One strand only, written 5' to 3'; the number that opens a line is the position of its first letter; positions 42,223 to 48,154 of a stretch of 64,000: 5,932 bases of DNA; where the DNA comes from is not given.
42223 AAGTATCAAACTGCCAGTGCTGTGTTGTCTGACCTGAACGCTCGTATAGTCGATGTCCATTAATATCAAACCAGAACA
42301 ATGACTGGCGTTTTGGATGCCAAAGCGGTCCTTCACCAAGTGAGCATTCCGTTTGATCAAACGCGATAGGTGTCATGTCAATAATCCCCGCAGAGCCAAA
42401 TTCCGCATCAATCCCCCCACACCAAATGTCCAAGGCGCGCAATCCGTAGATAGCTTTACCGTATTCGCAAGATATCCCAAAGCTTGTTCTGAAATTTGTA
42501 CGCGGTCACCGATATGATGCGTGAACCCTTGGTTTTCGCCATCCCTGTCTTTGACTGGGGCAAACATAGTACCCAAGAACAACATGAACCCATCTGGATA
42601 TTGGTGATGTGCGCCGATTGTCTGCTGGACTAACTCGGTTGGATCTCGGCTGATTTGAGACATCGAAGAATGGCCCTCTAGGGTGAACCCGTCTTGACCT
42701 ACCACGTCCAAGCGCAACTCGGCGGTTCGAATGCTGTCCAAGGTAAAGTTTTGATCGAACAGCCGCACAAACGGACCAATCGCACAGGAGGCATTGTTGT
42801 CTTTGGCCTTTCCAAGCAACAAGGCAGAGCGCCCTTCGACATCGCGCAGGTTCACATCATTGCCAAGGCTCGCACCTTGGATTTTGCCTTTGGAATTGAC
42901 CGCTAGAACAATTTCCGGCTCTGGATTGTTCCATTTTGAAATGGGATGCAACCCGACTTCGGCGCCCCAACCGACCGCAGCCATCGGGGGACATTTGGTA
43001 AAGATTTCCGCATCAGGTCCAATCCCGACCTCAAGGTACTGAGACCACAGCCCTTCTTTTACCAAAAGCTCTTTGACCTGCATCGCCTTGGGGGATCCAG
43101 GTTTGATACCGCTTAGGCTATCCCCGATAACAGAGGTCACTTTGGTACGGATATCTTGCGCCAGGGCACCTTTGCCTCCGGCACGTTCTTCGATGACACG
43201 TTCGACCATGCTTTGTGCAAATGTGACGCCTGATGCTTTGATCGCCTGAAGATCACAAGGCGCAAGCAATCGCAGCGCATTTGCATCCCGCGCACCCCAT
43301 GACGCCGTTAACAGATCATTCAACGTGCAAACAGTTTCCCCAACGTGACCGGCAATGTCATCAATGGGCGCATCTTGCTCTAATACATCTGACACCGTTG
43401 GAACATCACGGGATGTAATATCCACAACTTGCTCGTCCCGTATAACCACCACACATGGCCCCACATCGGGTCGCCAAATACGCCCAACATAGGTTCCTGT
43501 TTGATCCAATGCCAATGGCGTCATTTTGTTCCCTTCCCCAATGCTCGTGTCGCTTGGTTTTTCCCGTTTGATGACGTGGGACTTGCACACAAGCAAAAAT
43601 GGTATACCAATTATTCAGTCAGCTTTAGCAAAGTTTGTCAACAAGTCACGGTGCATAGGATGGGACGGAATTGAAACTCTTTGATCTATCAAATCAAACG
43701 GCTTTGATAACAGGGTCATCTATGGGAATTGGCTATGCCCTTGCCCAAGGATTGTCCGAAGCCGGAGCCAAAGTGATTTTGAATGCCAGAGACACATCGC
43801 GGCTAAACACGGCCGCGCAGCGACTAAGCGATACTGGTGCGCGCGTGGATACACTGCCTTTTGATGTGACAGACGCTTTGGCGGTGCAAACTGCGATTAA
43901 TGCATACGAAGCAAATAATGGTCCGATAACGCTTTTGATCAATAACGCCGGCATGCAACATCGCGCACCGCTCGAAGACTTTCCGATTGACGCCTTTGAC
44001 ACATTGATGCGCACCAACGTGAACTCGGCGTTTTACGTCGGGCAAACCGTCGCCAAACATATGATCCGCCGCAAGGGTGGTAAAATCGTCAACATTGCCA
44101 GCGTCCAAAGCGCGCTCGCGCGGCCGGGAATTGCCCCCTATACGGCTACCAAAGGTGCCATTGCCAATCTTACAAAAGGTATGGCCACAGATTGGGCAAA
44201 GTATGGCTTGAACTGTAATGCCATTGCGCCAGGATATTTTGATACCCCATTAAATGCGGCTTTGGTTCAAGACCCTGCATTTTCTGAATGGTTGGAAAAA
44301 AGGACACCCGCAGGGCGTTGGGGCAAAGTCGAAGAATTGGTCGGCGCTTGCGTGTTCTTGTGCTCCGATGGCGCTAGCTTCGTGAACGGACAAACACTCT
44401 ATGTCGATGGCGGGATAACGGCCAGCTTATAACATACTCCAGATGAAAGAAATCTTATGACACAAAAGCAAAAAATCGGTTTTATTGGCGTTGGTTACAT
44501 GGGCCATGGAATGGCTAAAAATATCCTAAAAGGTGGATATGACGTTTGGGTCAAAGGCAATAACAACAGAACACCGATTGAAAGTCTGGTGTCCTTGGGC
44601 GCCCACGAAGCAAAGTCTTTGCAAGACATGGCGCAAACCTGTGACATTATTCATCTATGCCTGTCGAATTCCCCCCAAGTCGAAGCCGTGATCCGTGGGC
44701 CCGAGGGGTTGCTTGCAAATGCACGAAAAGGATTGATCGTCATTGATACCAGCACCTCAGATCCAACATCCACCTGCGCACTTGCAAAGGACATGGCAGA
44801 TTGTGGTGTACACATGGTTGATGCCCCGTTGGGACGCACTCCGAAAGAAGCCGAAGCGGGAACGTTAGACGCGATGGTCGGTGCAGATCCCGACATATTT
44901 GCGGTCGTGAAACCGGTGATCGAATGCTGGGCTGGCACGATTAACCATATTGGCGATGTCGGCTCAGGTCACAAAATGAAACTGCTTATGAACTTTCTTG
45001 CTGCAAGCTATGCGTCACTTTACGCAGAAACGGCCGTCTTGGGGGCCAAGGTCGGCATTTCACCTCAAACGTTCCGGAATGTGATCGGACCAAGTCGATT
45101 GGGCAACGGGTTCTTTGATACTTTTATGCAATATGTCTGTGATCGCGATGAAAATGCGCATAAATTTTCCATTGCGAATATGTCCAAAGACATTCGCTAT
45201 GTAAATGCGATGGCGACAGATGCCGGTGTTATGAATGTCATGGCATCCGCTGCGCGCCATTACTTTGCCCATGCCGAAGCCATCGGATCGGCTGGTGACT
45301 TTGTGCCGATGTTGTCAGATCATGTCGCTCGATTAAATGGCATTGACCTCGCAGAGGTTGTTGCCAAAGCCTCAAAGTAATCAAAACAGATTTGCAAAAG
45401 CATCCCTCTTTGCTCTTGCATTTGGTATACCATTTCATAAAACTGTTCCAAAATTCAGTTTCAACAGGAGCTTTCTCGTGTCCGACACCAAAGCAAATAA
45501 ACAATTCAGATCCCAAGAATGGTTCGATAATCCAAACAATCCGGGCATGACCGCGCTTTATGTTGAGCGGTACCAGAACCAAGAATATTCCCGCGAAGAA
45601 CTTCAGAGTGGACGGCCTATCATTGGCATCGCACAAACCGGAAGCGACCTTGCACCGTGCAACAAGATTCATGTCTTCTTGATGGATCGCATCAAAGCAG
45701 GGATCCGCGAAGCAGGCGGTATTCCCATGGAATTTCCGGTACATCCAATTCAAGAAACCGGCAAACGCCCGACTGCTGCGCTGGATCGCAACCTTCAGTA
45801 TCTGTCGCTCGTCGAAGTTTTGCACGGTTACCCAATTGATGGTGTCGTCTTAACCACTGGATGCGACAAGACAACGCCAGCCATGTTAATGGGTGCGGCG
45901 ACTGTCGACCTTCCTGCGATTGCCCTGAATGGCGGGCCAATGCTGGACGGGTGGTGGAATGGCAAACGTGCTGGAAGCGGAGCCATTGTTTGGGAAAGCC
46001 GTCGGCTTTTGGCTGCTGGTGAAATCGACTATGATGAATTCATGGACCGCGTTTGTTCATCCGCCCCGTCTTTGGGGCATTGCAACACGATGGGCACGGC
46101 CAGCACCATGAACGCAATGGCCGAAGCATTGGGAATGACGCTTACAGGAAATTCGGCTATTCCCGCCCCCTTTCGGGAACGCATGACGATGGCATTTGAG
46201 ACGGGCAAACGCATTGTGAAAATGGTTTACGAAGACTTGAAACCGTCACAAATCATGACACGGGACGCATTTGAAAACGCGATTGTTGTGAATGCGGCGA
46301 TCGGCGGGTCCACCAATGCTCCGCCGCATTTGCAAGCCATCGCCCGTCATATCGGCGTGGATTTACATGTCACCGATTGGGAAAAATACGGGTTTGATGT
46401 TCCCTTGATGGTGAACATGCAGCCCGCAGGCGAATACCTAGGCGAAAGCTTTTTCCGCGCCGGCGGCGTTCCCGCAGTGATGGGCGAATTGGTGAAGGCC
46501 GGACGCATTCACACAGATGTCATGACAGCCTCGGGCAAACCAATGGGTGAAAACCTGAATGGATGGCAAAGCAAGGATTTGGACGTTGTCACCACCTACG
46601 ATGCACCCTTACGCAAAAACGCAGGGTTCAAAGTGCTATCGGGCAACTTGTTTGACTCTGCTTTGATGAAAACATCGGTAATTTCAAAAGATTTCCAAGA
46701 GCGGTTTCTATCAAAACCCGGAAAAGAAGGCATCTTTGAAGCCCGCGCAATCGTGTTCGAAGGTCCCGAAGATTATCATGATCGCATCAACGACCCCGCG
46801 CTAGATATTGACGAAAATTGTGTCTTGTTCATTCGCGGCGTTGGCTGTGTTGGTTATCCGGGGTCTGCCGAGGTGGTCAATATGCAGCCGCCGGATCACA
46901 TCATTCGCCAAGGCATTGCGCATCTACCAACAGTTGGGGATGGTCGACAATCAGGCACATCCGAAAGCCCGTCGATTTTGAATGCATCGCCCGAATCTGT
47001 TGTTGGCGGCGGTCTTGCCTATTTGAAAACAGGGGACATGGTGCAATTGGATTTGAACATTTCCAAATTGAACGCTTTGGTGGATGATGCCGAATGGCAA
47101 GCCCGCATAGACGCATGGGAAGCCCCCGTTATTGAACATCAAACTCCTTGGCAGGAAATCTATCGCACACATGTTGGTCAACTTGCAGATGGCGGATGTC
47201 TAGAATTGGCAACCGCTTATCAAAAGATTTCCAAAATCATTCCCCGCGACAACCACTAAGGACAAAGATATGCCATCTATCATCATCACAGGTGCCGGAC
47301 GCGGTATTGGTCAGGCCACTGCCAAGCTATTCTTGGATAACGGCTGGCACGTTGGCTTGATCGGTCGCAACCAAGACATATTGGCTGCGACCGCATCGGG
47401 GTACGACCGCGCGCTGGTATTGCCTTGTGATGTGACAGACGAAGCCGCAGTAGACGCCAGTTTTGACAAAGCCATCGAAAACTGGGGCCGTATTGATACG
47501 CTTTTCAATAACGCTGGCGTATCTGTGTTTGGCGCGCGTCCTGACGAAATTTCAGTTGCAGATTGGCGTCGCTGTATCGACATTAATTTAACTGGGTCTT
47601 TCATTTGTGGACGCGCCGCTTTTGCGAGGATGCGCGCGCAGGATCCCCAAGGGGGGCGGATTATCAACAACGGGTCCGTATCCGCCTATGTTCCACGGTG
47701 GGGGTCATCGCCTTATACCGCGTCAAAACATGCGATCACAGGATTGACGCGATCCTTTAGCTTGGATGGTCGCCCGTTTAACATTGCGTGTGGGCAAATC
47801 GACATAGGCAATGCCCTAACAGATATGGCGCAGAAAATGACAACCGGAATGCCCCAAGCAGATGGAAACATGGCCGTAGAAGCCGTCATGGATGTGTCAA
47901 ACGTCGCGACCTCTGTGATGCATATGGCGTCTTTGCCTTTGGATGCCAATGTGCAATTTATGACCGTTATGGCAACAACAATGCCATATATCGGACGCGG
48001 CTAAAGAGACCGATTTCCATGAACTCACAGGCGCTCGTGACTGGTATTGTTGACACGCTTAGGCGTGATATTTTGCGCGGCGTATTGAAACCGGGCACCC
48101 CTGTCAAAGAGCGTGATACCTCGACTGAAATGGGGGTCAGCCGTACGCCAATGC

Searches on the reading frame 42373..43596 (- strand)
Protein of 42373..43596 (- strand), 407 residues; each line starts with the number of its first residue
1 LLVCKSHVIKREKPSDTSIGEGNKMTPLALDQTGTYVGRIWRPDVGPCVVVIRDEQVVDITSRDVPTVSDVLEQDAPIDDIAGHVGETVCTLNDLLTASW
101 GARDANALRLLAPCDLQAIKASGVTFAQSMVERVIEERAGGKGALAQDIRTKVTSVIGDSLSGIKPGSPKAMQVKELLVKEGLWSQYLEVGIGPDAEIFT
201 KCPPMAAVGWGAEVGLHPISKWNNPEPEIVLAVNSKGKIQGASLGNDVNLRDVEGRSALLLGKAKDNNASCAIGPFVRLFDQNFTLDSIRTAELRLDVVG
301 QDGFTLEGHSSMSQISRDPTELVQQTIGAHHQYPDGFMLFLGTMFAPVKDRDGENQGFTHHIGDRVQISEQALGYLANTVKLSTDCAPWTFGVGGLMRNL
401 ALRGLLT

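Call 82: search_protein_families(library=pfam, proteins=[window:42373-43596:-], max_evalue=0.00001)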
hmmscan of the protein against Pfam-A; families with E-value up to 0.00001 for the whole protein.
window:42373-43596:- (407 aa): 0 families

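Call 83: search_protein_families(library=pfam, proteins=[window:42373-43596:-], max_evalue=0.01)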
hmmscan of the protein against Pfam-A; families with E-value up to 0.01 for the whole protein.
window:42373-43596:- (407 aa): 1 family
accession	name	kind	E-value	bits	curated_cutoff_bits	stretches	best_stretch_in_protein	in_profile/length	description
PF01557.24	FAA_hydrolase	-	1.2e-05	25.5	23.9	1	237-380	82-213/214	Fumarylacetoacetate (FAA) hydrolase C-terminal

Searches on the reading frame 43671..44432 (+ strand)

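Call 83: search_protein_families(library=pfam, proteins=[window:43671-44432:+], max_evalue=0.01)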
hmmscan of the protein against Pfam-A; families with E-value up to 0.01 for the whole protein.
window:43671-44432:+ (253 aa): 4 families
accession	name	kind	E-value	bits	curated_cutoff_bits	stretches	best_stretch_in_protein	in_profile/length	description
PF13561.12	adh_short_C2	-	2.7e-59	201.1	27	1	18-250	6-236/236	Enoyl-(Acyl carrier protein) reductase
PF00106.31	adh_short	-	3.2e-54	183.8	26.6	1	9-201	1-193/195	short chain dehydrogenase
PF08659.16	KR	-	3.7e-16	60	22.6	1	10-186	2-174/180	KR domain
PF23441.1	SDR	-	5.8e-07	29.6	27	1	6-249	5-255/258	SDR-like rossmann domain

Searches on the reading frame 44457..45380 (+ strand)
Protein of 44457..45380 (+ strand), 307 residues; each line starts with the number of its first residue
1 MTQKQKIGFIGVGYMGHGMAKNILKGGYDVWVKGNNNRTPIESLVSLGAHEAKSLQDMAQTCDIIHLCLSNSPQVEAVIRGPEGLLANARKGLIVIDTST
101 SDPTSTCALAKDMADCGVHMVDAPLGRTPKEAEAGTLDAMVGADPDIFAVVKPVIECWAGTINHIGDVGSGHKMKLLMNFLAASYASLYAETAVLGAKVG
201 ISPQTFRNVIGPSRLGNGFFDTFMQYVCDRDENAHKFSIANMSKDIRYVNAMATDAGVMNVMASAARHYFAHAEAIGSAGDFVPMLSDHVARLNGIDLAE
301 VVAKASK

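Call 83: search_protein_families(library=pfam, proteins=[window:44457-45380:+], max_evalue=0.01)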
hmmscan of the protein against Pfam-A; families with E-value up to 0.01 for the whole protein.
window:44457-45380:+ (307 aa): 6 families
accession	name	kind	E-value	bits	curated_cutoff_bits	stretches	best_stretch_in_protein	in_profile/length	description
PF03446.21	NAD_binding_2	-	3.4e-40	138.1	21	1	6-166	1-161/161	NAD binding domain of 6-phosphogluconate dehydrogenase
PF14833.11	NAD_binding_11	-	9.6e-15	55.3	30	1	169-282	1-115/122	NAD-binding of NADP-dependent 3-hydroxyisobutyrate dehydrogenase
PF03807.23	F420_oxidored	-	3.5e-09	37.6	21.6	1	6-99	1-92/94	NADP oxidoreductase coenzyme F420-dependent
PF02826.25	2-Hacid_dh_C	-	2e-06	27.7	25.1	1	3-111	35-139/178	D-isomer specific 2-hydroxyacid dehydrogenase, NAD binding domain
PF07991.19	KARI_N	-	0.0015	18.5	20.6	1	3-72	3-71/165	Acetohydroxy acid isomeroreductase, NADPH-binding domain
PF02737.24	3HCDH_N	-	0.004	17.5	22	1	6-40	1-35/180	3-hydroxyacyl-CoA dehydrogenase, NAD binding domain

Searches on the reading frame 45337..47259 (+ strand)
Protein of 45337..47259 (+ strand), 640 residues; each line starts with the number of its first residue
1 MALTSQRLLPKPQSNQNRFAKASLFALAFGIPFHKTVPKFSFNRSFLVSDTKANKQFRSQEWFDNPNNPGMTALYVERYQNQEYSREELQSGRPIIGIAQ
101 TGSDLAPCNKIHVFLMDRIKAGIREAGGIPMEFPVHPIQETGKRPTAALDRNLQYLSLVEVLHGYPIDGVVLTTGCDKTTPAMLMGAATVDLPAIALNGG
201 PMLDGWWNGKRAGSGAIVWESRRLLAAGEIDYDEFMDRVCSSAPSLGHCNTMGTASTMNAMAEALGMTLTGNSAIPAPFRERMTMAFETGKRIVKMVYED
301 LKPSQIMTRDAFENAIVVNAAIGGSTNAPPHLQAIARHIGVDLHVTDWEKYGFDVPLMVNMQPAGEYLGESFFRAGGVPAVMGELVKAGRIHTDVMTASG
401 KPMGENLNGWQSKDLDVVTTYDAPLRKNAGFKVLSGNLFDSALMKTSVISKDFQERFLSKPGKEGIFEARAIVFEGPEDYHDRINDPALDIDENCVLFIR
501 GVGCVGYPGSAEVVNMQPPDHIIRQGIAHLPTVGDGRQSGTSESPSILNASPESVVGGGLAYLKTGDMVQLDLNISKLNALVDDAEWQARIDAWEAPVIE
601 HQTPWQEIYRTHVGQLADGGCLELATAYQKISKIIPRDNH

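Call 82: search_protein_families(library=pfam, proteins=[window:45337-47259:+], max_evalue=0.00001)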
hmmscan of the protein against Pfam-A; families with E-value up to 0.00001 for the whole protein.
window:45337-47259:+ (640 aa): 2 families
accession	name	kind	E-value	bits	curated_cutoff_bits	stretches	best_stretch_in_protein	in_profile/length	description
PF00920.27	ILVD_EDD_N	-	1.3e-102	343.7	27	1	93-406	1-316/316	Dihydroxy-acid/6-phosphogluconate dehydratase N-terminal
PF24877.1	ILV_EDD_C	-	2.3e-42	145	27.7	1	416-619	1-190/191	Dihydroxy-acid/6-phosphogluconate dehydratase C-terminal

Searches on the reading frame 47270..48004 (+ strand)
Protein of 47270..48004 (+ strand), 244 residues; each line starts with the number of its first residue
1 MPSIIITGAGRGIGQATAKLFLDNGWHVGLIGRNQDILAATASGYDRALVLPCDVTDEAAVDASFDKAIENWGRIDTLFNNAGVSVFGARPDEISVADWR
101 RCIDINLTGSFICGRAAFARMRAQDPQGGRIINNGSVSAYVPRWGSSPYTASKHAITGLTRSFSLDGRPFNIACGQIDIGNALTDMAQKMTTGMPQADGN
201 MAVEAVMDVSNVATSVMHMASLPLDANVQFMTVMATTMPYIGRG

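Call 83: search_protein_families(library=pfam, proteins=[window:47270-48004:+], max_evalue=0.01)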
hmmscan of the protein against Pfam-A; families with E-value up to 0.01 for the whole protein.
window:47270-48004:+ (244 aa): 4 families
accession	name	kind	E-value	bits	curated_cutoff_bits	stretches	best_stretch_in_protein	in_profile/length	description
PF00106.31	adh_short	-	2.5e-46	158.1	26.6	1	4-192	3-192/195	short chain dehydrogenase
PF13561.12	adh_short_C2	-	8.4e-36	124.2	27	1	8-221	1-218/236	Enoyl-(Acyl carrier protein) reductase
PF08659.16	KR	-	1.4e-05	25.5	22.6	1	4-160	3-160/180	KR domain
PF01370.27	Epimerase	-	0.0036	17.2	20.9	0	4-90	1-80/240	NAD dependent epimerase/dehydratase family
